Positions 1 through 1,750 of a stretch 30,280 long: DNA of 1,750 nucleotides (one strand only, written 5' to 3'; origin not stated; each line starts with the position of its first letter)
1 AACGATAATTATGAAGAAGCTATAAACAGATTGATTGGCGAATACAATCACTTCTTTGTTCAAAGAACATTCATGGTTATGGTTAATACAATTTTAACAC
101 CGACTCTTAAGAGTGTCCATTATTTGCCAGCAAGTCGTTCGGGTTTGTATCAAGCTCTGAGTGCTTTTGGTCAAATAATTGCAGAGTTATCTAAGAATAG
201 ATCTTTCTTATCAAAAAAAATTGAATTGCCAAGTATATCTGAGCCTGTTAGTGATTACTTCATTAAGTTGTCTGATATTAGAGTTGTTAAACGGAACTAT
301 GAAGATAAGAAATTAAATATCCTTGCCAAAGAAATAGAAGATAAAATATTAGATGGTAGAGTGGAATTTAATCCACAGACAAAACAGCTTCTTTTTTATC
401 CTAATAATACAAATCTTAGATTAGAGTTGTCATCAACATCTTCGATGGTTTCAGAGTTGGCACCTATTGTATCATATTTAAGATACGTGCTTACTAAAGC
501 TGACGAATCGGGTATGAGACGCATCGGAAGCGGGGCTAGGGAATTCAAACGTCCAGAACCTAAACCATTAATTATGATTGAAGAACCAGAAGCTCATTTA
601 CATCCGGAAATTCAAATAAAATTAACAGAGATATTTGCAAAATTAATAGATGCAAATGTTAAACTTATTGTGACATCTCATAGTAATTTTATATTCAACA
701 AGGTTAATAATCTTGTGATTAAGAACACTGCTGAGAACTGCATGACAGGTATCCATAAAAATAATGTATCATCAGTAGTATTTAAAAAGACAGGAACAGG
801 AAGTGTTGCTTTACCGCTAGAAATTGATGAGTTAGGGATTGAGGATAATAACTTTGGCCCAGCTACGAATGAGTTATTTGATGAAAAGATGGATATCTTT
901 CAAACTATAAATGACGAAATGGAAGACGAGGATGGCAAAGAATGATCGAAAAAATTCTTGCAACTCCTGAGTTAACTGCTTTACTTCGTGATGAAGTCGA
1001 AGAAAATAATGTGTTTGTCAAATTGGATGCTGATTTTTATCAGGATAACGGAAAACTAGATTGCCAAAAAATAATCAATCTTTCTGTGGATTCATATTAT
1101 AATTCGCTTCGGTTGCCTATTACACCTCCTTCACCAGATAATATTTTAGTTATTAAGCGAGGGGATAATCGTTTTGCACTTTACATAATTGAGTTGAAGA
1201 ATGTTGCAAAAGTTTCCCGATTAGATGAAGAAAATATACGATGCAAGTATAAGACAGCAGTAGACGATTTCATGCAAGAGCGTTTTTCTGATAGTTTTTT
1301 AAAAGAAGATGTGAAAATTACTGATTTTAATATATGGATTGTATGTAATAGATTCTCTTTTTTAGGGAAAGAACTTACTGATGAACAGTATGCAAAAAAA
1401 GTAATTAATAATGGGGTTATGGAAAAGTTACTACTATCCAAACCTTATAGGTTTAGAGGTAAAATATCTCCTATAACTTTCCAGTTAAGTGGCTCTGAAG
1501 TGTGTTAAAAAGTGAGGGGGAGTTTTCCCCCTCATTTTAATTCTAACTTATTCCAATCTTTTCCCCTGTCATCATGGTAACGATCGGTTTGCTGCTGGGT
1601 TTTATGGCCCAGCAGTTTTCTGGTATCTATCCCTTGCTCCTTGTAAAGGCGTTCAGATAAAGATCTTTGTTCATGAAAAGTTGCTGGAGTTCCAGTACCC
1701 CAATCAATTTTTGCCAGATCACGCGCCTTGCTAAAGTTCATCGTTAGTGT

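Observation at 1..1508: ABC-type ATPase plus small putative nuclease partner adjacent to the integrase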

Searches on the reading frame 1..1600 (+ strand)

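Call 9: search_protein_families(library=padloc, proteins=[L001:7422-8942:+], max_evalue=0.001)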
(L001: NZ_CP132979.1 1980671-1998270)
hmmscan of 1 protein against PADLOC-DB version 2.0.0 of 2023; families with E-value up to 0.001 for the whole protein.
L001:7422-8942:+ (507 aa): 93 families (the best 25 are shown)
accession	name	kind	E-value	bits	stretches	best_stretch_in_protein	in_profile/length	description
PDLC02979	AriA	-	7.3e-27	93.1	1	3-424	6-372/373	-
PDLC04033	PD-T4-4_A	-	1e-23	82.3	2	381-439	326-384/460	-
PDLC03878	NsnB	-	1.2e-22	79.1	1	3-488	5-334/345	-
PDLC04664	PDC-M47A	-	1.7e-20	71.4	2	382-446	323-387/461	-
PDLC02980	AriA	-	2.8e-18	64.9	1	280-425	197-303/304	-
PDLC04214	HEC-02A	-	1.7e-17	61.7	2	381-444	238-301/338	-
PDLC00091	GajA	-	4.9e-17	60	2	382-431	298-350/627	AAA ATPase domain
PDLC00096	GajA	-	3.2e-16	57.2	2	381-429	289-341/630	AAA ATPase domain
PDLC00099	GajA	-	2.4e-14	51.2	1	382-428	300-347/626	AAA ATPase domain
PDLC00069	GajA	-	9e-14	48.8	2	382-429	336-385/687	AAA ATPase domain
PDLC00092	GajA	-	1.9e-13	47.8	1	383-431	314-359/604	AAA ATPase domain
PDLC00070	GajA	-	2e-13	47.8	2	382-424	292-336/596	AAA ATPase domain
PDLC00077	GajA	-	2.7e-13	47.3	2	383-433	336-390/616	AAA ATPase domain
PDLC00083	GajA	-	1.1e-12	45.2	2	383-435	296-351/639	AAA ATPase domain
PDLC00080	GajA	-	1.2e-12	45.4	1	382-431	293-345/622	AAA ATPase domain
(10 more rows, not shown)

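Call 10: search_protein_families(library=ncbifam, proteins=[L001:7422-8942:+], max_evalue=1)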
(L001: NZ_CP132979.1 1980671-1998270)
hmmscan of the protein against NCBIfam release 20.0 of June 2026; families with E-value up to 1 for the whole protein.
L001:7422-8942:+ (507 aa): 7 families
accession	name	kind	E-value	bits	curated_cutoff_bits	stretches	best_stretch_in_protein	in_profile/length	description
NF041760.1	PtuA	equivalog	2.1e-08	33.5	500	2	383-438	379-433/524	retron Ec78 anti-phage system effector ATPase PtuA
NF038234.1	retron_eff_Eco8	equivalog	0.00022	20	250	2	381-433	273-333/679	retron Eco8 family effector endonuclease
NF047739.1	antiphage_MADS3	equivalog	0.00045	19.5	420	1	5-109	7-102/427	methylation-associated defense system AAA family ATPase MAD3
TIGR02857.1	CydD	equivalog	0.0053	15.8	435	1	372-431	470-526/529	thiol reductant ABC exporter subunit CydD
TIGR00611.2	recf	equivalog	0.0096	15.1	172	1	4-44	5-45/339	DNA replication/repair protein RecF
TIGR00634.1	recN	equivalog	0.015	14.3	407.85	1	4-44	6-46/563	DNA repair protein RecN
NF008338.0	PRK11124.1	equivalog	0.025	14.1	369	1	383-433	162-212/242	arginine ABC transporter ATP-binding protein ArtP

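Call 11: search_protein_families(library=phrogs, proteins=[L001:7422-8942:+], max_evalue=1)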
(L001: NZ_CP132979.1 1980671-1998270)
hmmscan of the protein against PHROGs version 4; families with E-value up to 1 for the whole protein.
L001:7422-8942:+ (507 aa): 12 families
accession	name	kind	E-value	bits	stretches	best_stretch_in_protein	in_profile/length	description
phrog_21420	-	unknown function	3.9e-13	49.7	2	382-472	527-612/654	-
phrog_8323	-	unknown function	7e-13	48.9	2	382-499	323-414/623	-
phrog_9802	-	unknown function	7e-12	46.1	1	3-454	8-357/438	-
phrog_13167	-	unknown function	2.6e-11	44.1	1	383-447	340-402/477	-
phrog_4747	-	unknown function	6.6e-11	43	2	377-426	330-380/610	-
phrog_3940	-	unknown function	2e-09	37.8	2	381-442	254-321/537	-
phrog_14430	-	unknown function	1.4e-07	32.1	1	383-435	340-392/444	-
phrog_8066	-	unknown function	2.5e-05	24.3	1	379-429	382-433/522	-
phrog_19212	-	unknown function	0.0021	17.7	1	7-68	10-72/550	-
phrog_1499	-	unknown function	0.037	14.3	0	3-42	8-47/427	-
phrog_24535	-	unknown function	0.28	12.2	0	407-441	14-48/157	-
phrog_14451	-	unknown function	0.38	10.3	0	4-44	6-46/553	-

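Call 12: search_protein_families(library=pfam, proteins=[L001:7422-8942:+], max_evalue=1)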
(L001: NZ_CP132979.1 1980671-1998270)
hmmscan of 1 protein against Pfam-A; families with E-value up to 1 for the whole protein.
L001:7422-8942:+ (507 aa): 7 families
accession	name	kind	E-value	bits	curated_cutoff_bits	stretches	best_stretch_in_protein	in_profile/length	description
PF13175.12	AAA_15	-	1.4e-22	81.3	32.1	1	3-424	6-373/374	AAA ATPase domain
PF13304.12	AAA_21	-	5.3e-14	53.4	27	1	377-425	254-303/304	AAA domain, putative AbiEii toxin, Type IV TA system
PF02463.25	SMC_N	-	1.3e-05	25.2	40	1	3-434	5-211/220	RecF/RecN/SMC N terminal domain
PF11398.14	DUF2813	-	8.6e-05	22.5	21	1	373-407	277-310/372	Protein of unknown function (DUF2813)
PF13514.12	AAA_27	-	0.00064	19.8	22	1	5-41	8-47/206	AAA domain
PF13476.12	AAA_23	-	0.023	15.8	27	1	3-129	2-87/201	AAA domain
PF13555.12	AAA_29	-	0.06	13.6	27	1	8-43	9-45/61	P-loop containing region of AAA domain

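Call 45: find_homologous_proteins(query=L001:7422-8942:+, max_evalue=1e-10)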
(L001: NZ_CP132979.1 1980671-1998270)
Query L001:7422-8942:+ (507 aa): 2764 proteins with E <= 1e-10 among 8000 candidates; the best 120 are listed.
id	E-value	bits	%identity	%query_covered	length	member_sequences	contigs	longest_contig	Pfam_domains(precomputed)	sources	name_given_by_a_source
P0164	1.4e-240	817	100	74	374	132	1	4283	PF13175.13,PF13304.13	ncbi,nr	ncbi:TPA: AAA family ATPase, partial [Escherichia coli]|nr:AAA family ATPase [Escherichia coli]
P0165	7.1e-229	779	72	99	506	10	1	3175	PF13175.13,PF13304.13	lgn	-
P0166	1.6e-228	777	72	99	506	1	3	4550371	PF13175.13,PF13304.13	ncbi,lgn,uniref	ncbi:AAA family ATPase [Enterobacter sp. ECC-249]|uniref:AAA family ATPase n=1 Tax=Enterobacter TaxI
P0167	8.2e-227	772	72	98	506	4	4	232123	PF13175.13,PF13304.13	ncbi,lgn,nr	ncbi:TPA: AAA family ATPase [Enterobacter hormaechei]|nr:AAA family ATPase [Enterobacter hormaechei]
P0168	1.2e-186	639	73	82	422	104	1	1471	PF11398.15,PF13175.13,PF13304.13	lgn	-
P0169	2.3e-174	599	60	99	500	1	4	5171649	PF13175.13,PF13304.13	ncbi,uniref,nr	ncbi:AAA family ATPase [Serratia marcescens]|uniref:AAA family ATPase n=1 Tax=Serratia TaxID=613 Rep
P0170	4.8e-170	585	58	98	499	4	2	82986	PF13175.13,PF13304.13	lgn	-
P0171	4.8e-150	519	54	99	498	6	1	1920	PF13175.13,PF13304.13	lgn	-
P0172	5.1e-150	519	54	99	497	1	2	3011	PF13175.13,PF13304.13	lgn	-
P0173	1.9e-148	513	55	99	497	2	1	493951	PF13175.13,PF13304.13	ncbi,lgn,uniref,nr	ncbi:AAA family ATPase [Pectobacterium versatile]|uniref:AAA family ATPase n=1 Tax=Pectobacterium ve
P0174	3.0e-148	513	54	98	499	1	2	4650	PF13175.13,PF13304.13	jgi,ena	jgi:Uncharacterized conserved protein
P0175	9.2e-148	511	55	99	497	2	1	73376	PF13175.13,PF13304.13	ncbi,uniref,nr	ncbi:AAA family ATPase [Musicola keenii]|uniref:AAA family ATPase n=1 Tax=Musicola keenii TaxID=2884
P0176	9.6e-148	511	54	99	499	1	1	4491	PF13175.13,PF13304.13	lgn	-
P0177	1.6e-147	510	54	99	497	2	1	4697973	PF13175.13,PF13304.13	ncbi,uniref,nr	ncbi:AAA family ATPase [Dickeya zeae]|uniref:AAA family ATPase n=1 Tax=Dickeya zeae TaxID=204042 Rep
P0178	8.5e-147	508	55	98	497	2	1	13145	PF13175.13,PF13304.13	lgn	-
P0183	3.4e-142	493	52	99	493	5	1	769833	PF13175.13,PF13304.13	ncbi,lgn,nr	ncbi:AAA family ATPase [Vibrio parahaemolyticus]|nr:AAA family ATPase [Vibrio parahaemolyticus]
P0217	3.7e-109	384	43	98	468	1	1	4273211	PF13175.13,PF13304.13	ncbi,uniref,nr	ncbi:AAA family ATPase [Desulfolutivibrio sulfoxidireducens]|uniref:AAA family ATPase n=1 Tax=Desulf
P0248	3.0e-101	358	39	97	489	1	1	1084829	PF13175.13,PF13304.13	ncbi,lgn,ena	-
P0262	2.5e-99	351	40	98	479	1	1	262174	PF13175.13,PF13476.13,PF13304.13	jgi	jgi:predicted ATPase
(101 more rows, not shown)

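Call 47: find_encoding_contigs(protein=P0169, flank=8000, max_places=2)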
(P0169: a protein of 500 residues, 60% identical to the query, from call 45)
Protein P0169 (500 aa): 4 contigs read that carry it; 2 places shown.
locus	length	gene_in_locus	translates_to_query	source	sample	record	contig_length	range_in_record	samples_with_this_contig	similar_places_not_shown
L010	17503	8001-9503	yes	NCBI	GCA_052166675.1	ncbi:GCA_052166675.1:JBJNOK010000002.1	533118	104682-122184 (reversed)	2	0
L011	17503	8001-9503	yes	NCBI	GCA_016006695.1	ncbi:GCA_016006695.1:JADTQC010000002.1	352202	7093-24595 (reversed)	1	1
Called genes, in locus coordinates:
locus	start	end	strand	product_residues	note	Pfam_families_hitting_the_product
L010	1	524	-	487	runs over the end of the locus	PF06381:Phage_portal_3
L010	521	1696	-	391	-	PF04466:Terminase_3, PF17288:Terminase_3C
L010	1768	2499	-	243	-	-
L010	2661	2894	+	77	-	-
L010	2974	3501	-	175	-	-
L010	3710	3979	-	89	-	PF23793:LysC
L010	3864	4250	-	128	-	PF10828:DUF2570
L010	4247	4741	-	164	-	PF00959:Phage_lysozyme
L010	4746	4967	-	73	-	PF16080:Phage_holin_2_3, PF04971:Phage_holin_2_1 (weak)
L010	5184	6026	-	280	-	-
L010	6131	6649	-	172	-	PF06576:DUF1133 (faint), PF06530:Phage_antitermQ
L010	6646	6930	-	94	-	PF07102:YbcO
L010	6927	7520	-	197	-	PF07105:DUF1367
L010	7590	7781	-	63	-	PF27490:Rem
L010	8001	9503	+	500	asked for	PF13175:AAA_15, PF13304:AAA_21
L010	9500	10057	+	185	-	-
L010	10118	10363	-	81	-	-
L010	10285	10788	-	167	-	-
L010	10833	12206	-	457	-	PF00772:DnaB (weak), PF03796:DnaB_C, PF06745:ATPase (weak)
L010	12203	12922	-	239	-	PF13730:HTH_36, PF21984:DnaD_N (weak)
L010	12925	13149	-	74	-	-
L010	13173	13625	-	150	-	PF06254:YdaT_toxin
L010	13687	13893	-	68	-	PF14549:P22_Cro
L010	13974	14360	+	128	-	PF01381:HTH_3, PF07022:Phage_CI_repr (weak), PF12844:HTH_19, PF13560:HTH_31 (weak)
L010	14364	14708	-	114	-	-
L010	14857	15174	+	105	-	-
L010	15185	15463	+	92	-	-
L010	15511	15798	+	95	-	-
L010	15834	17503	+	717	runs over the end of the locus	PF27430:YdfE_N, PF27432:YdfE_C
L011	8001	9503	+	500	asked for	PF13175:AAA_15, PF13304:AAA_21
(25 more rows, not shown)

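Call 48: find_encoding_contigs(protein=P0183, flank=8000, max_places=2)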
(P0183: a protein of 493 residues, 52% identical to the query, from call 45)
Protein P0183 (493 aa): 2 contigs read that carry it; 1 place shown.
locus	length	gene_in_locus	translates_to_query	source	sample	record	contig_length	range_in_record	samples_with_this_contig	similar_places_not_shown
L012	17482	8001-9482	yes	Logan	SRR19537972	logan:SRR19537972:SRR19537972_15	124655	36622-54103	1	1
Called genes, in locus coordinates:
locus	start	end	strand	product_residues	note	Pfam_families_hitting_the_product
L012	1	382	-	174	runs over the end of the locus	-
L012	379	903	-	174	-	-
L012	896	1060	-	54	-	-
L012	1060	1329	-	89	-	-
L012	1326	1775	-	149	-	PF06892:Phage_CP76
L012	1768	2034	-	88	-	PF12844:HTH_19, PF13560:HTH_31, PF01381:HTH_3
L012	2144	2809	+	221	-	PF01381:HTH_3, PF00717:Peptidase_S24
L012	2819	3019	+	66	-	-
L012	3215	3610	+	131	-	PF27127:YfdP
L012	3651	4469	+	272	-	PF10065:DUF2303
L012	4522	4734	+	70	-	-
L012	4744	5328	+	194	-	PF16473:Rv2179c-like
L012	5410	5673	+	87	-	-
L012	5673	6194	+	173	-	PF00436:SSB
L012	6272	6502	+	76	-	PF06806:DUF1233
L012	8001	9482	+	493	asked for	PF13175:AAA_15, PF13304:AAA_21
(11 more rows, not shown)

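Call 49: find_encoding_contigs(protein=P0217, flank=8000, max_places=2)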
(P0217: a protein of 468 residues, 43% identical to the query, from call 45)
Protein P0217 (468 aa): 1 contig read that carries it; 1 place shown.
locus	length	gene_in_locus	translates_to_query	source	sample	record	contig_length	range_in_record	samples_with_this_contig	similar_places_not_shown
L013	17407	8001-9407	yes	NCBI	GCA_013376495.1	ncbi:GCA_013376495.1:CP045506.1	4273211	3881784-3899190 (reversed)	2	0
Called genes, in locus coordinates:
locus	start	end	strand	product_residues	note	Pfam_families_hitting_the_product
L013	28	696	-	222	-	PF01476:LysM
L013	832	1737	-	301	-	PF01551:Peptidase_M23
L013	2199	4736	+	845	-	PF00664:ABC_membrane, PF00005:ABC_tran, PF02463:SMC_N (weak), PF00005:ABC_tran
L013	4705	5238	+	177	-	PF00027:cNMP_binding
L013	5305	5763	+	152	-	PF01475:FUR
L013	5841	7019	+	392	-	PF02608:Bmp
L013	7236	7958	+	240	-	PF00132:Hexapep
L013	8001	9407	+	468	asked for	PF13175:AAA_15, PF13304:AAA_21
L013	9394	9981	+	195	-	-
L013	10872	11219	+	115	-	PF04221:RelB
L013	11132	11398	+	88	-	PF15738:YafQ_toxin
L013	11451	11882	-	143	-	PF15970:HicB-like_2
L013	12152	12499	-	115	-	PF13744:HTH_37, PF01381:HTH_3 (weak)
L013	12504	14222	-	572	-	-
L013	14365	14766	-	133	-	-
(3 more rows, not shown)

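Call 57: find_encoding_contigs(protein=P0248, flank=7000, max_places=1)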
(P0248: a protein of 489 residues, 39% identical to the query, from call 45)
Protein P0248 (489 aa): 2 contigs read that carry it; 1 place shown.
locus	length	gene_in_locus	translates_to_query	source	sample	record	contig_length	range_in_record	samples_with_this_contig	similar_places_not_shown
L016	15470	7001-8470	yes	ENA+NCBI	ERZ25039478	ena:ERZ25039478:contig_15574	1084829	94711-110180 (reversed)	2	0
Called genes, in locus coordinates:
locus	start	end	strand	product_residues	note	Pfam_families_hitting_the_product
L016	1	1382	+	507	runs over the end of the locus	PF02446:Glyco_hydro_77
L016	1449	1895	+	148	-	PF03168:LEA_2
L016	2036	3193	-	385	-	-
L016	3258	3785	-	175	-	PF00534:Glycos_transf_1, PF13692:Glyco_trans_1_4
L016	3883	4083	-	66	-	PF08323:Glyco_transf_5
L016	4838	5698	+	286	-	PF00753:Lactamase_B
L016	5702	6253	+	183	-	PF18130:ATPgrasp_N (faint)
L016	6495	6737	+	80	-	-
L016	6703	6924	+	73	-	-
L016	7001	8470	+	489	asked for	PF13175:AAA_15, PF13304:AAA_21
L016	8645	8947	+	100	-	PF01527:HTH_Tnp_1, PF13542:HTH_Tnp_ISL3 (faint)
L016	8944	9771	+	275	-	PF13276:HTH_21, PF00665:rve, PF24764:rva_4 (weak), PF13683:rve_3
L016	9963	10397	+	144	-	-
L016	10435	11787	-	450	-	PF16491:Peptidase_M48_N, PF01435:Peptidase_M48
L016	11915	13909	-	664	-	PF00756:Esterase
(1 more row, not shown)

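Call 58: find_encoding_contigs(protein=P0262, flank=7000, max_places=1)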
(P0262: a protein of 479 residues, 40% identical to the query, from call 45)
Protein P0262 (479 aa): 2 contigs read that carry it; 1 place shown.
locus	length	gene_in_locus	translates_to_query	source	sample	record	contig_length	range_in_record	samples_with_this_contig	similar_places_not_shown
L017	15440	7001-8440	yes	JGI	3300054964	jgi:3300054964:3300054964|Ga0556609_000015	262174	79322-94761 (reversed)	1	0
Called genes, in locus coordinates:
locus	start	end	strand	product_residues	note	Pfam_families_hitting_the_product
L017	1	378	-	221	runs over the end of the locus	PF00072:Response_reg, PF00196:GerE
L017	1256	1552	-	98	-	-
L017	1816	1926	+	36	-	-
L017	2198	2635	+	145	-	-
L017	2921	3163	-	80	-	-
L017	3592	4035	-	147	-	-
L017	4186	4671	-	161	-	-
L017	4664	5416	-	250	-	-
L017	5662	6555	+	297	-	PF25145:NfeD1b_N (weak), PF01343:Peptidase_S49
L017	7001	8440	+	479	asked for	PF13175:AAA_15, PF13476:AAA_23 (weak), PF13304:AAA_21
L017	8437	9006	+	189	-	-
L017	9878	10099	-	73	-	-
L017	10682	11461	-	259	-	-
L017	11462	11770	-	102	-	-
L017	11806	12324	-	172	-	-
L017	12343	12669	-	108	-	-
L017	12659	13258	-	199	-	-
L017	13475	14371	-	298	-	PF13362:Toprim_3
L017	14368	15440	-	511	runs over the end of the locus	PF04851:ResIII, PF00270:DEAD, PF13401:AAA_22 (faint), PF00271:Helicase_C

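Call 73: predict_structure(alignment_id=A4)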
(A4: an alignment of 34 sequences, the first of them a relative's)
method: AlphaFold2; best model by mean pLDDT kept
length: 506 residues; sequences in the alignment: 34
mean_pLDDT: 82.3   pTM: 0.85
mean pLDDT of the five models: 82.3, 81.8, 81.4, 80.9, 79.6
residues with pLDDT >= 90: 194; 70-90: 215; 50-70: 75; < 50: 22
segments of 3 or more residues with pLDDT < 50: 264-268, 363-374, 475-477
pLDDT, mean of each block of 10 residues (from residue 1): 95 95 90 93 93 69 65 67 84 89 88 90 86 91 94 92 90 86 87 75 81 85 92 73 56 55 48 82 69 85 95 85 92 88 89 83 49 64 90 90 94 93 90 87 90 91 78 55 85 85 73
secondary structure, 60 per line:
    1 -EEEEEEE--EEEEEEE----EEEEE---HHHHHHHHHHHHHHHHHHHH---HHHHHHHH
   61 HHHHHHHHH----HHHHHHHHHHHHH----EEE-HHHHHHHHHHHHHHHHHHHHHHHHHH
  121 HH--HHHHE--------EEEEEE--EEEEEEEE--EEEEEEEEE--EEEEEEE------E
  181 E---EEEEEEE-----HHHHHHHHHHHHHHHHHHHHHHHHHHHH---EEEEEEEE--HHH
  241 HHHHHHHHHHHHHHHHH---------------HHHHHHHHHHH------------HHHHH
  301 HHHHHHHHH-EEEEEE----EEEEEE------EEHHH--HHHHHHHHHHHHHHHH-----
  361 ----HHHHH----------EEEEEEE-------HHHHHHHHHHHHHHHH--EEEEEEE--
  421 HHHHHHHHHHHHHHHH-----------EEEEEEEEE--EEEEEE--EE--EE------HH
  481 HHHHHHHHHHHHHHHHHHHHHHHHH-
elements in order: E2-8 E11-17 E22-26 H30-49 H53-69 H74-86 E91-93 H95-122 H125-128 E138-143 E146-153 E156-164 E167-173 E185-191 H197-224 E228-235 H238-257 H273-283 H296-309 E311-316 E321-326 H340-355 H365-369 E380-386 H394-409 E412-418 H421-436 E448-456 E459-464 H479-505
